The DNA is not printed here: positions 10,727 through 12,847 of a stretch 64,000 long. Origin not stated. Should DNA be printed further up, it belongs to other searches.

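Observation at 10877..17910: Six-gene kinase, biotin carboxylase and phosphatase operon for phosphorylation-dependent carboxylation of an aryl methyl ketone (Acv/Hpe type)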

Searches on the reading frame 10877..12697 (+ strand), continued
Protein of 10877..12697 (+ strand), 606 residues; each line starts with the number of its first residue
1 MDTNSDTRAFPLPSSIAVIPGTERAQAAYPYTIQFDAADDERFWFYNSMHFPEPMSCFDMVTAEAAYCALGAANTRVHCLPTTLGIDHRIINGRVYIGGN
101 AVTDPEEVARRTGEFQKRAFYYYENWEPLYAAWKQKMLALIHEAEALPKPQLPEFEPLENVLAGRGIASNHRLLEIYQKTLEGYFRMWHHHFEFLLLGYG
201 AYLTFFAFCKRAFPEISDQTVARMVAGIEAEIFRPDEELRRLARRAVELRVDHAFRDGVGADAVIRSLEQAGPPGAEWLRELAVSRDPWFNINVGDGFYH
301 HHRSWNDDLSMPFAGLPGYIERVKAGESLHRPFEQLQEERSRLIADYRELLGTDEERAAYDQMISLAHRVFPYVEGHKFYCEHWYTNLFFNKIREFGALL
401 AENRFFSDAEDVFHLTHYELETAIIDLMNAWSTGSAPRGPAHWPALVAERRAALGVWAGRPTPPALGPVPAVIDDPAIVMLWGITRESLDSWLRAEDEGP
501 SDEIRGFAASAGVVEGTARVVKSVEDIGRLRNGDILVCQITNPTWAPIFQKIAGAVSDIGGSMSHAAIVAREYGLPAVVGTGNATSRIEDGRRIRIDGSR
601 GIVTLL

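Call 43: get_annotated_region(hit=H5, flank=10000)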
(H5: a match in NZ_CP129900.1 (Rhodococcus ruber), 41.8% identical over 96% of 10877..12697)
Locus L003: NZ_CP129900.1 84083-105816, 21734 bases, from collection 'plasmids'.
description: Rhodococcus ruber strain Y14 plasmid unnamed1, complete sequence
organism: Rhodococcus ruber (NCBI taxid 1830)
taxonomy: Bacteria; Actinomycetota; Actinomycetes; Mycobacteriales; Nocardiaceae; Rhodococcus; Rhodococcus ruber
host: -; source: soil,bacterial genome; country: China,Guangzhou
typing (MOB-suite, as given by PLSDB): conjugative; relaxase MOBF; mating-pair formation MPF_T
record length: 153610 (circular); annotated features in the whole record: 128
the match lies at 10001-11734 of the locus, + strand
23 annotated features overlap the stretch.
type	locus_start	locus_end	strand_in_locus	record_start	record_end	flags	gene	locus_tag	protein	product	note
CDS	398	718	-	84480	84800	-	-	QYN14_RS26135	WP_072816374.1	hypothetical protein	-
CDS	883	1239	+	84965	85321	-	-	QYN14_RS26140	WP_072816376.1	amino acid permease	-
CDS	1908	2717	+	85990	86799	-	-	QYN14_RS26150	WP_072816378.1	recombinase family protein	GO:0006310 - DNA recombination [Evidence IEA]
CDS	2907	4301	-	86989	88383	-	-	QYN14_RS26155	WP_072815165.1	IS1380 family transposase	-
CDS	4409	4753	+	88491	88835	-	-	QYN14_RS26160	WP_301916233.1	signal peptidase II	GO:0006508 - proteolysis [Evidence IEA]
CDS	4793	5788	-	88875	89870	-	-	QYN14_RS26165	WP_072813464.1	DUF1524 domain-containing protein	-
CDS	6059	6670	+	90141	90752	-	-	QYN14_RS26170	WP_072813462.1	HD domain-containing protein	-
CDS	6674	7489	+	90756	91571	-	-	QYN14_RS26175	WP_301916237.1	IclR family transcriptional regulator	GO:0006355 - regulation of DNA-templated transcription [Evidence IEA]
CDS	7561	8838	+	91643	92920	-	-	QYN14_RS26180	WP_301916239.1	cytochrome P450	-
CDS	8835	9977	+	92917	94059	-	-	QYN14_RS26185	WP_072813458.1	PEP/pyruvate-binding domain-containing protein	-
CDS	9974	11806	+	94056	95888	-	-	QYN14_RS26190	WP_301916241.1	PEP-utilizing enzyme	GO:0016310 - phosphorylation [Evidence IEA]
CDS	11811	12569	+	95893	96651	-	-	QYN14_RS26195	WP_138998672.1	SDR family oxidoreductase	-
CDS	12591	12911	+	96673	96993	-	-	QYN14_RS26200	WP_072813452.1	2Fe-2S iron-sulfur cluster-binding protein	-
CDS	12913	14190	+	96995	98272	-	-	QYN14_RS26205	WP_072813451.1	FAD-dependent oxidoreductase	-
CDS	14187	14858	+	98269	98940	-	-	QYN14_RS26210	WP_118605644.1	HD domain-containing protein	-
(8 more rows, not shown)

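Call 44: get_annotated_region(hit=H2, flank=10000)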
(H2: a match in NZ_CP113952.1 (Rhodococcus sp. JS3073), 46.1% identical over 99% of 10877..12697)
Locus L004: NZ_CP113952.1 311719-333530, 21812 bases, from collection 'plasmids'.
description: Rhodococcus sp. JS3073 plasmid unnamed, complete sequence
organism: Rhodococcus sp. JS3073 (NCBI taxid 3002901)
taxonomy: Bacteria; Actinomycetota; Actinomycetes; Mycobacteriales; Nocardiaceae; Rhodococcus; Rhodococcus sp. JS3073
host: -; source: culture,soil; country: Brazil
typing (MOB-suite, as given by PLSDB): non-mobilizable
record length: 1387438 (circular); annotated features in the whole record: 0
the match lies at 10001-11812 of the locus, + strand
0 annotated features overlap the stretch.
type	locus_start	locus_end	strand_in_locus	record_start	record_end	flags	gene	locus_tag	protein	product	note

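Call 45: get_annotated_region(hit=H3, flank=10000)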
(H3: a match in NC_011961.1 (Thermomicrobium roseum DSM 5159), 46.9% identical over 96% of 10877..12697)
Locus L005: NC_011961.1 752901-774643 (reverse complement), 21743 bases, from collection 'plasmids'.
description: Thermomicrobium roseum DSM 5159 plasmid unnamed, complete sequence
organism: Thermomicrobium roseum DSM 5159 (NCBI taxid 309801)
taxonomy: Bacteria; Thermomicrobiota; Thermomicrobia; Thermomicrobiales; Thermomicrobiaceae; Thermomicrobium; Thermomicrobium roseum; Thermomicrobium roseum DSM 5159
host: -; source: -; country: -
typing (MOB-suite, as given by PLSDB): non-mobilizable
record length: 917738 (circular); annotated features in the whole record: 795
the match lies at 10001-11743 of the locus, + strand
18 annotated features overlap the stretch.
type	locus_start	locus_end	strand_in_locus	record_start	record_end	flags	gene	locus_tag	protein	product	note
CDS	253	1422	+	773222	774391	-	-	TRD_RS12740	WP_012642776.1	hypothetical protein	-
CDS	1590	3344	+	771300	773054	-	-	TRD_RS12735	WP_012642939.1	long-chain fatty acid--CoA ligase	-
CDS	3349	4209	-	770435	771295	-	lgt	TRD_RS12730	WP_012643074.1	prolipoprotein diacylglyceryl transferase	GO:0009249 - protein lipoylation [Evidence IEA]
CDS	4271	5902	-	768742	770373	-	-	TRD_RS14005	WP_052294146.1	serine/threonine-protein kinase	GO:0006468 - protein phosphorylation [Evidence IEA]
CDS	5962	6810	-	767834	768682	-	panC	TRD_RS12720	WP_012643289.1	pantoate--beta-alanine ligase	GO:0015940 - pantothenate biosynthetic process [Evidence IEA]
CDS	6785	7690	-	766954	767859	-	panB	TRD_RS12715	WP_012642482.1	3-methyl-2-oxobutanoate hydroxymethyltransferase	GO:0015940 - pantothenate biosynthetic process [Evidence IEA]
CDS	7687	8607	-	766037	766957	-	-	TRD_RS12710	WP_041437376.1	Rossmann-like and DUF2520 domain-containing protein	-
CDS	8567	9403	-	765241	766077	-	-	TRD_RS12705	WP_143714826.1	sortase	-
CDS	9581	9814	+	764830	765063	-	-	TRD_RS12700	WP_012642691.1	Lrp/AsnC ligand binding domain-containing protein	-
CDS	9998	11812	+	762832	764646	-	-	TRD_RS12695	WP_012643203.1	PEP-utilizing enzyme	GO:0016310 - phosphorylation [Evidence IEA]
CDS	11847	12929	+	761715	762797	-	-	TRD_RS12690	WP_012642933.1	PEP/pyruvate-binding domain-containing protein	-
CDS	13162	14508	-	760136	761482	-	accC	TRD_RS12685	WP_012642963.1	acetyl-CoA carboxylase biotin carboxylase subunit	GO:0006633 - fatty acid biosynthetic process [Evidence IEA]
CDS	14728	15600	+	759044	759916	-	-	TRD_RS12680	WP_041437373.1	xanthine dehydrogenase family protein subunit M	-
CDS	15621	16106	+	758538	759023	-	-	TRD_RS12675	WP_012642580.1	(2Fe-2S)-binding protein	-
CDS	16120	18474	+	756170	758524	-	-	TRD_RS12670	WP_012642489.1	xanthine dehydrogenase family protein molybdopterin-binding subunit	-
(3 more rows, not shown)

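Call 46: get_annotated_region(hit=H6, flank=8000)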
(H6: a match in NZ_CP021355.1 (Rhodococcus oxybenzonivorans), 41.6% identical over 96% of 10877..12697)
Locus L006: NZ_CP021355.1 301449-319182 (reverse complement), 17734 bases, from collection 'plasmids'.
description: Rhodococcus oxybenzonivorans strain S2-17 plasmid pRB98, complete sequence
organism: Rhodococcus oxybenzonivorans (NCBI taxid 1990687)
taxonomy: Bacteria; Actinomycetota; Actinomycetes; Mycobacteriales; Nocardiaceae; Rhodococcus; Rhodococcus oxybenzonivorans
host: -; source: river sediment; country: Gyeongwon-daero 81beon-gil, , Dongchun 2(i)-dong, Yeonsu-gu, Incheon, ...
typing (MOB-suite, as given by PLSDB): mobilizable; relaxase MOBP
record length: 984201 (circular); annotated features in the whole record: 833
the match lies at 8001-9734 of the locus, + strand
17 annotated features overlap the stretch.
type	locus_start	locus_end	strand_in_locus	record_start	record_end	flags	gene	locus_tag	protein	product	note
CDS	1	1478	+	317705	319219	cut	-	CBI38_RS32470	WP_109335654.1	toluene monooxygenase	-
CDS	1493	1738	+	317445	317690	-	-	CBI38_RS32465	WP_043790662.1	toluene-4-monooxygenase system B family protein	-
CDS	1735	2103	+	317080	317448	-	-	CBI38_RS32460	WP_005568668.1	Rieske 2Fe-2S domain-containing protein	-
CDS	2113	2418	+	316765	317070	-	-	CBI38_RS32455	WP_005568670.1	MmoB/DmpM family protein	GO:0006725 - cellular aromatic compound metabolic process [Evidence IEA]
CDS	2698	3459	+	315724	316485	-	-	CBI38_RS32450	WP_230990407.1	toluene hydroxylase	-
CDS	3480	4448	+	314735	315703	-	-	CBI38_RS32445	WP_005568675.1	2Fe-2S iron-sulfur cluster binding domain-containing protein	-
CDS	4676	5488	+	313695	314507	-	-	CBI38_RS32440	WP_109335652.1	IclR family transcriptional regulator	GO:0006355 - regulation of DNA-templated transcription [Evidence IEA]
CDS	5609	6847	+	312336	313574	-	-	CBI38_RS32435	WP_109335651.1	cytochrome P450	-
CDS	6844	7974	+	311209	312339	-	-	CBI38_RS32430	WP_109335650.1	PEP/pyruvate-binding domain-containing protein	-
CDS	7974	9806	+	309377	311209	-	-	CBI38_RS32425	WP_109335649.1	PEP-utilizing enzyme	GO:0016310 - phosphorylation [Evidence IEA]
CDS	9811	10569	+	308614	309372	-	-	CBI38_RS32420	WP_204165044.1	SDR family oxidoreductase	-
CDS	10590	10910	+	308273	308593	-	-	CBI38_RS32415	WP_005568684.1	2Fe-2S iron-sulfur cluster-binding protein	-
CDS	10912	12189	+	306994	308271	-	-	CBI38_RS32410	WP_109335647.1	FAD-dependent oxidoreductase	-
CDS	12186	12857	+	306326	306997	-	-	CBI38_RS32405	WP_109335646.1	HD domain-containing protein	-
CDS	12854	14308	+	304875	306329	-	-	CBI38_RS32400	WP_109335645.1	aldehyde dehydrogenase family protein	-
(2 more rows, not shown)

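Call 54: find_related_loci(query=A2, collection=genome_contigs, flank=10000)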
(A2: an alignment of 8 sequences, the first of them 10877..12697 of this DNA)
Query A2 (606 aa) in genome_contigs; peptide patterns used: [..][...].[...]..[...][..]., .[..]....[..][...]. (x = any residue, [..] = any of these).
600 stretches matched a pattern (row limit reached: there are more); 597 encode a relative of the query (tblastn E <= 1e-3); the best 80 are kept; 80 distinct loci.
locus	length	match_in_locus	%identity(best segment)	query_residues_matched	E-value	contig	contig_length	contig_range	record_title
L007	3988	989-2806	96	1-606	0e+0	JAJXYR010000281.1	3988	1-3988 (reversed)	MAG: Proteobacteria bacterium isolate BP6.bin97 NODE_55215_length_3988_cov_2.315203, whole genome shotgun sequence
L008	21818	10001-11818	85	1-606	0e+0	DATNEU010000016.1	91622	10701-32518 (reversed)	MAG TPA_asm: Steroidobacteraceae bacterium isolate SMAG_U11276 k141_1986788, whole genome shotgun sequence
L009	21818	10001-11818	84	1-606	0e+0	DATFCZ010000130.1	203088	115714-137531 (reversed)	MAG TPA_asm: Steroidobacteraceae bacterium isolate SMAG_U8567 k141_140208, whole genome shotgun sequence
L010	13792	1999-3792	85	9-606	0e+0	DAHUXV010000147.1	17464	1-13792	MAG TPA_asm: Gammaproteobacteria bacterium isolate clean1661 k141_786402, whole genome shotgun sequence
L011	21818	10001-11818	84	1-606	0e+0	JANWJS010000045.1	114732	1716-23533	MAG: Steroidobacteraceae bacterium isolate CRAIB_MAG73 c_000000066850, whole genome shotgun sequence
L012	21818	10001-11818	82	1-606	0e+0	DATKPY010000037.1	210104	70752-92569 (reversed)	MAG TPA_asm: Steroidobacteraceae bacterium isolate SMAG_U14803 k141_4366558, whole genome shotgun sequence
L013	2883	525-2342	81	1-606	0e+0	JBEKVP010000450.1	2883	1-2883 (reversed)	MAG: Steroidobacteraceae bacterium isolate SPRUCE 607 SPRUCE_607_450, whole genome shotgun sequence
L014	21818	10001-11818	79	1-606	0e+0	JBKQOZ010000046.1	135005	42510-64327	MAG: Steroidobacteraceae bacterium isolate LAWAr2D2E2F__bin_79 LAWAr2D2E2F_000000148241, whole genome shotgun sequence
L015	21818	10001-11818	79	1-606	0e+0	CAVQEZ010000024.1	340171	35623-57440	MAG: uncultured proteobacterium isolate MFD09206.bin.2.185 genome assembly, contig: contig_6996, whole genome shotgun se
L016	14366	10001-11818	78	1-606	0e+0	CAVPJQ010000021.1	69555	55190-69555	MAG: uncultured Gammaproteobacteria bacterium isolate MFD10007.bin.1.10 genome assembly, contig: contig_74792, whole gen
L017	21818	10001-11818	78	1-606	0e+0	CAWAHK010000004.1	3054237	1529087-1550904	MAG: uncultured proteobacterium isolate MFD04967.bin.1.171 genome assembly, contig: contig_7121, whole genome shotgun se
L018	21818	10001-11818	78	1-606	0e+0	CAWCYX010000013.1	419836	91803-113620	MAG: uncultured Gammaproteobacteria bacterium isolate MFD09671.bin.1.115 genome assembly, contig: contig_37283, whole ge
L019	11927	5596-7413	77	1-606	0e+0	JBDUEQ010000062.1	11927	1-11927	MAG: Gammaproteobacteria bacterium isolate cluster4_bin.99 NODE_13349_length_11927_cov_13.172170, whole genome shotgun s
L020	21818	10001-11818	78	1-606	0e+0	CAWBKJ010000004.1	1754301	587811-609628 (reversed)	MAG: uncultured Gammaproteobacteria bacterium isolate MFD05841.bin.1.117 genome assembly, contig: contig_9615, whole gen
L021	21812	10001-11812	77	3-606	0e+0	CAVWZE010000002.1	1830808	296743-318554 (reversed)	MAG: uncultured Acidobacteriota bacterium isolate MFD09286.bin.1.6 genome assembly, contig: contig_21318, whole genome s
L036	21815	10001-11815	72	2-606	0e+0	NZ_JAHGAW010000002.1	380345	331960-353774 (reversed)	Sphingobium nicotianae strain H33 Scaffold2, whole genome shotgun sequence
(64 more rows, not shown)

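Call 61: find_homologous_proteins(query=L036:10001-11815:+)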
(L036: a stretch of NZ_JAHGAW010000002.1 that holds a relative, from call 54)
Query L036:10001-11815:+ (605 aa): 3338 proteins with E <= 0.001 among 8000 candidates; the best 120 are listed.
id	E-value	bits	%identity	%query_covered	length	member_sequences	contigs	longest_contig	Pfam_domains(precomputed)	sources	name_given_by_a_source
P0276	0.0e+0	1297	91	99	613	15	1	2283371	PF00391.30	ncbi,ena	-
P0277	0.0e+0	1291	91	100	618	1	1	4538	PF00391.30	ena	-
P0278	0.0e+0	1235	87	100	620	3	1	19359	PF00391.30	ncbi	-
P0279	0.0e+0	1230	87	100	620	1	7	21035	PF00391.30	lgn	-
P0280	0.0e+0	1224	86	99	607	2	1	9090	PF00391.30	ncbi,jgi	ncbi:MAG: hypothetical protein RLZZ08_1367 [Pseudomonadota bacterium]|jgi:pyruvate,water dikinase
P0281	0.0e+0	1222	86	100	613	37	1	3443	PF00391.30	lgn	-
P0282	0.0e+0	1219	86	100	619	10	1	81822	PF00391.30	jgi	-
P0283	0.0e+0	1218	85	100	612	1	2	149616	PF00391.30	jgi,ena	-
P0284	0.0e+0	1216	86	99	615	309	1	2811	PF00391.30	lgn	-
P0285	0.0e+0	1215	86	100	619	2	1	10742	PF00391.30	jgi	-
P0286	0.0e+0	1208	85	100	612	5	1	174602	PF00391.30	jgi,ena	-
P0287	0.0e+0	1202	85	100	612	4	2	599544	PF00391.30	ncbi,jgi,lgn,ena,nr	ncbi:MAG TPA: PEP-utilizing enzyme [Sphingobium sp.]|nr:PEP-utilizing enzyme [Sphingobium sp.]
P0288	0.0e+0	1200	85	100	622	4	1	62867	PF00391.30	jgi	-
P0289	0.0e+0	1198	84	100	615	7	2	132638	PF00391.30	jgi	-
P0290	0.0e+0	1198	85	99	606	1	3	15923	PF00391.30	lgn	-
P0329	0.0e+0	1179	84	100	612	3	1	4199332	PF00391.30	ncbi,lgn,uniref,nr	ncbi:conserved hypothetical protein [Sphingobium sp. SYK-6]|uniref:PEP-utilizing enzyme n=1 Tax=Sphi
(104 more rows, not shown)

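Call 62: find_encoding_contigs(protein=P0329, flank=10000, max_places=2)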
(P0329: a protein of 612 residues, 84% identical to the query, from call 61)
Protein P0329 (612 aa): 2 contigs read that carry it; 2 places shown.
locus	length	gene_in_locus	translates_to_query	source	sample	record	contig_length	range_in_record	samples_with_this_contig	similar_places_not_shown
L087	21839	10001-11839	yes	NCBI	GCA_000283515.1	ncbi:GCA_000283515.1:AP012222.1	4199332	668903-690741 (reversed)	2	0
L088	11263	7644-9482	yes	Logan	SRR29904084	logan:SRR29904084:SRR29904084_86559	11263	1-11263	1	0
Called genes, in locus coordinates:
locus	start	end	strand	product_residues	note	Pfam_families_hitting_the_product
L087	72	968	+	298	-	-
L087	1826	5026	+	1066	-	PF07715:Plug, PF00593:TonB_dep_Rec_b-barrel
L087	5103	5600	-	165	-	PF01047:MarR, PF12802:MarR_2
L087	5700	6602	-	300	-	PF27522:YDMC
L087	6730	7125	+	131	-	PF02311:AraC_binding (weak), PF07883:Cupin_2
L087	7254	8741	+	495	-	PF07690:MFS_1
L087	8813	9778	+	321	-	PF14525:AraC_binding_2, PF12833:HTH_18, PF00165:HTH_AraC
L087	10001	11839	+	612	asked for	PF00391:PEP-utilizers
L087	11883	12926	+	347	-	PF01326:PPDK_N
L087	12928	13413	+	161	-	PF00364:Biotin_lipoyl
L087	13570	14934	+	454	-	PF00289:Biotin_carb_N, PF02222:ATP-grasp (weak), PF02786:CPSase_L_D2, PF07478:Dala_Dala_lig_C, PF02785:Biotin_carb_C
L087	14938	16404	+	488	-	PF00682:HMGL-like, PF02436:PYC_OADA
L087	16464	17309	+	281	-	PF00702:Hydrolase, PF13344:Hydrolase_6, PF13242:Hydrolase_like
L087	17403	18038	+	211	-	PF01596:Methyltransf_3, PF13578:Methyltransf_24, PF13649:Methyltransf_25 (weak)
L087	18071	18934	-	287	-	PF04909:Amidohydro_2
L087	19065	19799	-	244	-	PF25182:NonGDSL (weak), PF00657:Lipase_GDSL, PF13472:Lipase_GDSL_2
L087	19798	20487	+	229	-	PF00005:ABC_tran, PF02463:SMC_N (faint), PF13304:AAA_21 (faint)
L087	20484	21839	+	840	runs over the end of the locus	PF12704:MacB_PCD, PF02687:FtsX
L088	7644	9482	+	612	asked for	PF00391:PEP-utilizers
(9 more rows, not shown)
